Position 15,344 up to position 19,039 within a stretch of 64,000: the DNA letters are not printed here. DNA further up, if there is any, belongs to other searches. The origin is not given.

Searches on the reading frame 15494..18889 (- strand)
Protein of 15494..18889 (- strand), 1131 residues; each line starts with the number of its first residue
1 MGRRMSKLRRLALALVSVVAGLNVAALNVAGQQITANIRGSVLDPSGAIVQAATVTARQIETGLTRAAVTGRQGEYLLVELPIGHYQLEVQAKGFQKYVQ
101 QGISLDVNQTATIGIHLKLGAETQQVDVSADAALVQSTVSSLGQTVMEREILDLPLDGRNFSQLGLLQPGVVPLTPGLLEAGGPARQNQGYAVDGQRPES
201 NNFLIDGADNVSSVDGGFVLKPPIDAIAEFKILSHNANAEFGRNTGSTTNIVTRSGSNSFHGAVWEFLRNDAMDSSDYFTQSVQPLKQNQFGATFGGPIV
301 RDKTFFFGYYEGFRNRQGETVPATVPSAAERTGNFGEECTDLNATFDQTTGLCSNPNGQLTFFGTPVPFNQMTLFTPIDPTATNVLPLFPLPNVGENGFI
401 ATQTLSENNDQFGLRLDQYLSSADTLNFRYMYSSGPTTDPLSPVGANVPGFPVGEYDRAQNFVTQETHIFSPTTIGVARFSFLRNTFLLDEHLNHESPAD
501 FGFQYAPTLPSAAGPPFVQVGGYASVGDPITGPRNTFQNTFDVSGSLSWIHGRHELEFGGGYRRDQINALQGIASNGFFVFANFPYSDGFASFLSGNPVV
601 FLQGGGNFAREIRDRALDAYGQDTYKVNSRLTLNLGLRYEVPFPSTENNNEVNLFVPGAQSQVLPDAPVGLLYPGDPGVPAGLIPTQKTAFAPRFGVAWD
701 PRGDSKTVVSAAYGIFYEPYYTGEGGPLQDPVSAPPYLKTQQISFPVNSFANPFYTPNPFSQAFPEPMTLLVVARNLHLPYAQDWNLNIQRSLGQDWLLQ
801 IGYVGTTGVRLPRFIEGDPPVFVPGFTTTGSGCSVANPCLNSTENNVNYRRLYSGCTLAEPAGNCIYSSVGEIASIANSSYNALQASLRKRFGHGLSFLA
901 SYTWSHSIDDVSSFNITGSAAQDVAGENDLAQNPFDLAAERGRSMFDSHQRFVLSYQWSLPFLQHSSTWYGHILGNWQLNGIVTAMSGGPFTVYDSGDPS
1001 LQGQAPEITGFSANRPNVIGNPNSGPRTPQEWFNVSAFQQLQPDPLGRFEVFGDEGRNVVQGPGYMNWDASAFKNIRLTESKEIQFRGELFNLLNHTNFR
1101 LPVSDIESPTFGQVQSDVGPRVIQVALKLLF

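Call 12: search_protein_families(library=pfam, proteins=[window:15494-18889:-])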
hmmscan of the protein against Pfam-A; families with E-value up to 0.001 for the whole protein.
window:15494-18889:- (1131 aa): 4 families
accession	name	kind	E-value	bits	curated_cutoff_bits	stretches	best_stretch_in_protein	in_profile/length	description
PF25183.1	OMP_b-brl_4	-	2.5e-225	751.1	30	1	252-1124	1-838/838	Outer membrane beta barrel domain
PF13620.12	CarboxypepD_reg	-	1.6e-18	67.2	32.3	1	38-117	2-81/82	Carboxypeptidase regulatory-like domain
PF00593.30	TonB_dep_Rec_b-barrel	-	3.7e-07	30.8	27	1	421-713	12-239/436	TonB dependent receptor-like, beta-barrel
PF13715.12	CarbopepD_reg_2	-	3.1e-05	24.3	32.2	1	38-124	1-81/88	CarboxypepD_reg-like domain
